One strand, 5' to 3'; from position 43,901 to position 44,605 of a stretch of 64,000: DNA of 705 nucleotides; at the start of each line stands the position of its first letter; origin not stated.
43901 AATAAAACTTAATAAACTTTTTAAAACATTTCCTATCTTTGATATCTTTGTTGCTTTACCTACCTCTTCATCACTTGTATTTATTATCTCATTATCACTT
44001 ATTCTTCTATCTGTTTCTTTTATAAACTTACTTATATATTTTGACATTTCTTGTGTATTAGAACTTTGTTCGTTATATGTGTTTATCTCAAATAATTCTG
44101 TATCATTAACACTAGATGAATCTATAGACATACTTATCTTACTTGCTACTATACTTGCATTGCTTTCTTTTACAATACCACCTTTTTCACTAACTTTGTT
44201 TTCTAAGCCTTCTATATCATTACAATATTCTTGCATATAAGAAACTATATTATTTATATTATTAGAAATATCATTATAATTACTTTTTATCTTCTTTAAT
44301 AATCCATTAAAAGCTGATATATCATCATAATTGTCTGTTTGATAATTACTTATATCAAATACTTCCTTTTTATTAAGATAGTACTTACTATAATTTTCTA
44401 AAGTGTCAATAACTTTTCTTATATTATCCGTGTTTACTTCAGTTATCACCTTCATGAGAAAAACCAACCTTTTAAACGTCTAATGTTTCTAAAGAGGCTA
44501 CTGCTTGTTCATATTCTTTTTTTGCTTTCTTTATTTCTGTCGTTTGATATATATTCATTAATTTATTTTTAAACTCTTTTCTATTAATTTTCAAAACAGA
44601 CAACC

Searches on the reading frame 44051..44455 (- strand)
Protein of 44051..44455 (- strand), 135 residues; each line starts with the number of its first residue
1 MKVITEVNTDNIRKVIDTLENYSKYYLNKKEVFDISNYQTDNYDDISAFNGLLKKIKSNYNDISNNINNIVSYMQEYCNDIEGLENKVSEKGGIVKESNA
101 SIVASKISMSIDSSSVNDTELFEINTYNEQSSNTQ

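Call 51: search_solved_structures(query=A4, max_evalue=10, show_alignments=2)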
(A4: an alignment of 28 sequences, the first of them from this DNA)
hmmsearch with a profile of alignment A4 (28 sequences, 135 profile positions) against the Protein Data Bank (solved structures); distinct sequences matched with E-value up to 10: 23.
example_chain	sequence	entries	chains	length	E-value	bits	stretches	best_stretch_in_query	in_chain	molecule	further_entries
1p68_A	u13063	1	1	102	0.0029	20.5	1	42-76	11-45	De novo designed protein S-824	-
2jua_A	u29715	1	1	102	0.02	17.7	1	42-77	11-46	de novo protein S836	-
2z0n_A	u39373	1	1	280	0.055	16.3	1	5-76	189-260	DCC-interacting protein 13-alpha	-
8qae_A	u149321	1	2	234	0.086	15.7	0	41-78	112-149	sc-apCC-6-SLLA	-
6kos_A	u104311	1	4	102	0.087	15.7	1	41-108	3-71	SUWA (Super WA20)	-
4ham_A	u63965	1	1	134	0.11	15.4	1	2-75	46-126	Lmo2241 protein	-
8qad_A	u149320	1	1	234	0.15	14.9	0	42-70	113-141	sc-apCC-6-LLIA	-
6tao_A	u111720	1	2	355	0.16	14.8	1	40-115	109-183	Non-hemolytic enterotoxin lytic component L1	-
6w08_A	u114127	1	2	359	0.17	14.8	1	40-115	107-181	Motility Associated Killing Factor E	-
2q12_A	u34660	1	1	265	0.21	14.4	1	5-76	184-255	DCC-interacting protein 13 alpha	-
2z0o_A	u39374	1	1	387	0.23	14.3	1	5-76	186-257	DCC-interacting protein 13-alpha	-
5c5b_A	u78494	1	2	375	0.25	14.2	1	5-76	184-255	DCC-interacting protein 13-alpha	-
3dyt_A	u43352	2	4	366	0.25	14.2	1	28-59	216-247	Sorting nexin-9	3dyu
2q13_A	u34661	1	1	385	0.26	14.1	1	5-76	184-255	DCC-interacting protein 13 alpha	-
6jov_A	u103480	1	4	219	0.28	14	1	68-128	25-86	Fe-Superoxide dismutase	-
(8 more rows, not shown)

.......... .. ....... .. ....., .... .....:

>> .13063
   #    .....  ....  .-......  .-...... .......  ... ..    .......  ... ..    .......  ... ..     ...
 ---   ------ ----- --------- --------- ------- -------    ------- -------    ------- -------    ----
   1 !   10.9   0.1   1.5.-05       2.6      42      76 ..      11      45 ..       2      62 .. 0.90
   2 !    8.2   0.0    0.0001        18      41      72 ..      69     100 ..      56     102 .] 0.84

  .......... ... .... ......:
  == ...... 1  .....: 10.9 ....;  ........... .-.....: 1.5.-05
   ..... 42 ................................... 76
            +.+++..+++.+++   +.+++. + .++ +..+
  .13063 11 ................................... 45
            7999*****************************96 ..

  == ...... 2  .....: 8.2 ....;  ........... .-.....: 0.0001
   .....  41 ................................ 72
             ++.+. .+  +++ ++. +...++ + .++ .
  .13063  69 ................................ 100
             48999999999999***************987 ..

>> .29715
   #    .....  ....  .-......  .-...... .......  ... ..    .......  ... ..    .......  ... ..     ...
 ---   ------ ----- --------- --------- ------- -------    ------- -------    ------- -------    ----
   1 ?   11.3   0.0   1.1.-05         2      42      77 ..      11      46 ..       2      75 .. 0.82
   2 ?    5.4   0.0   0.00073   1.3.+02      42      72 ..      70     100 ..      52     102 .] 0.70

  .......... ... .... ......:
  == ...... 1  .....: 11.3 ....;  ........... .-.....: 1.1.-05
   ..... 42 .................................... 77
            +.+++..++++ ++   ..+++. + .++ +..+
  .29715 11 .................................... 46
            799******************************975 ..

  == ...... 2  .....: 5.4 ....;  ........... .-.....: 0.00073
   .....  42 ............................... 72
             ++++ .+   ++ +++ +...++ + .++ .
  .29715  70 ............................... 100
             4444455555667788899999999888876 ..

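Call 62: predict_structure(alignment_id=A4)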
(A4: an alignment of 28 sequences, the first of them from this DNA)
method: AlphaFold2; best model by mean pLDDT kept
length: 135 residues; sequences in the alignment: 28
mean_pLDDT: 81.3   pTM: 0.63
mean pLDDT of the five models: 81.3, 81.0, 80.8, 77.8, 70.3
residues with pLDDT >= 90: 54; 70-90: 48; 50-70: 31; < 50: 2
segments of 3 or more residues with pLDDT < 50: none
pLDDT, mean of each block of 10 residues (from residue 1): 72 96 96 83 77 95 97 93 86 82 76 59 58 53
secondary structure, 60 per line:
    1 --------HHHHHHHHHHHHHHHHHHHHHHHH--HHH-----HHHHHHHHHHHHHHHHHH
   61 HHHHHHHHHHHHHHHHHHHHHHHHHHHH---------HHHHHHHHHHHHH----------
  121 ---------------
elements in order: H9-32 H43-88 H98-110

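Call 65: fold_search(model_id=the predicted structure, library=pdb)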
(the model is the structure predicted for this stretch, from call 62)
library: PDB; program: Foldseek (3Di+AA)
matches with E <= 10: 71; with E <= 0.001: 0
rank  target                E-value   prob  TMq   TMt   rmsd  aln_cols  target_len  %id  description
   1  3zbh_H                1.5e+00  0.96  0.53  0.75   2.8        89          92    9  Geobacillus thermodenitrificans EsxA crystal form I (released 2012-11-21)
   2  3o9o_B                1.5e+00  0.21  0.26  0.32   7.6        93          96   19  Crystal Structure of GBS1074, an Esat-6 homologue from Group B Streptococcus (released 2010-11-10)
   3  9e2w_A                1.7e+00  0.25  0.31  0.22   9.4       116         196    9  Cryo-EM structure of yeast CMG helicase stalled at G4-containing DNA template, state 1 (released 2025-03-26)
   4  8ouw_D                2.4e+00  0.16  0.28  0.21  12.0       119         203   11  Cryo-EM structure of CMG helicase bound to TIM-1/TIPN-1 and homodimeric DNSN-1 on fork DNA (Caenorhabditis elegans) (released 2023-08-16)
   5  2vs0_A                2.5e+00  0.18  0.23  0.35   7.7        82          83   11  Structural analysis of homodimeric staphylococcal aureus virulence factor EsxA (released 2008-08-26)
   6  3gvm_A                2.5e+00  0.15  0.27  0.33   7.1        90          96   20  Structure of the homodimeric WXG-100 family protein from Streptococcus agalactiae (released 2010-09-08)
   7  3gwk_E                2.5e+00  0.15  0.26  0.31   7.5        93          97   19  Structure of the homodimeric WXG-100 family protein from Streptococcus agalactiae (released 2010-09-08)
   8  3gvm_B                2.7e+00  0.15  0.26  0.32   7.0        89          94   20  Structure of the homodimeric WXG-100 family protein from Streptococcus agalactiae (released 2010-09-08)
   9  3gwk_C                2.8e+00  0.14  0.26  0.31   7.0        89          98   20  Structure of the homodimeric WXG-100 family protein from Streptococcus agalactiae (released 2010-09-08)
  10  4j41_A                3.0e+00  0.38  0.33  0.48   5.5        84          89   10  The crystal structure of a secreted protein EsxB (Mutant P67A) from Bacillus anthracis str. Sterne (released 2013-02-20)
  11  4j11_C                3.0e+00  0.33  0.30  0.43   6.9        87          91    9  The crystal structure of a secreted protein ESXB (wild-type, in P21 space group) from Bacillus anthracis str. sterne (released 2013-02-13)
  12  4j7k_C                3.0e+00  0.30  0.30  0.43   6.9        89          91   10  The crystal structure of a secreted protein EsxB (Mutant E54Q) from Bacillus anthracis str. Sterne (released 2013-03-06)
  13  3o9o_A                3.5e+00  0.12  0.25  0.32   7.0        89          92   20  Crystal Structure of GBS1074, an Esat-6 homologue from Group B Streptococcus (released 2010-11-10)
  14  4wj1                  3.9e+00  0.16  0.33  0.18  11.7       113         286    8  Crystal structure of EspB from the ESX-1 type VII secretion system (released 2015-02-25)
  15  6uuj_H                3.9e+00  0.11  0.29  0.26  10.8       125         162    6  Structure of PE5-PPE4-EspG3 complex from the type VII (ESX-3) secretion system, space group P212121 (released 2020-01-29)
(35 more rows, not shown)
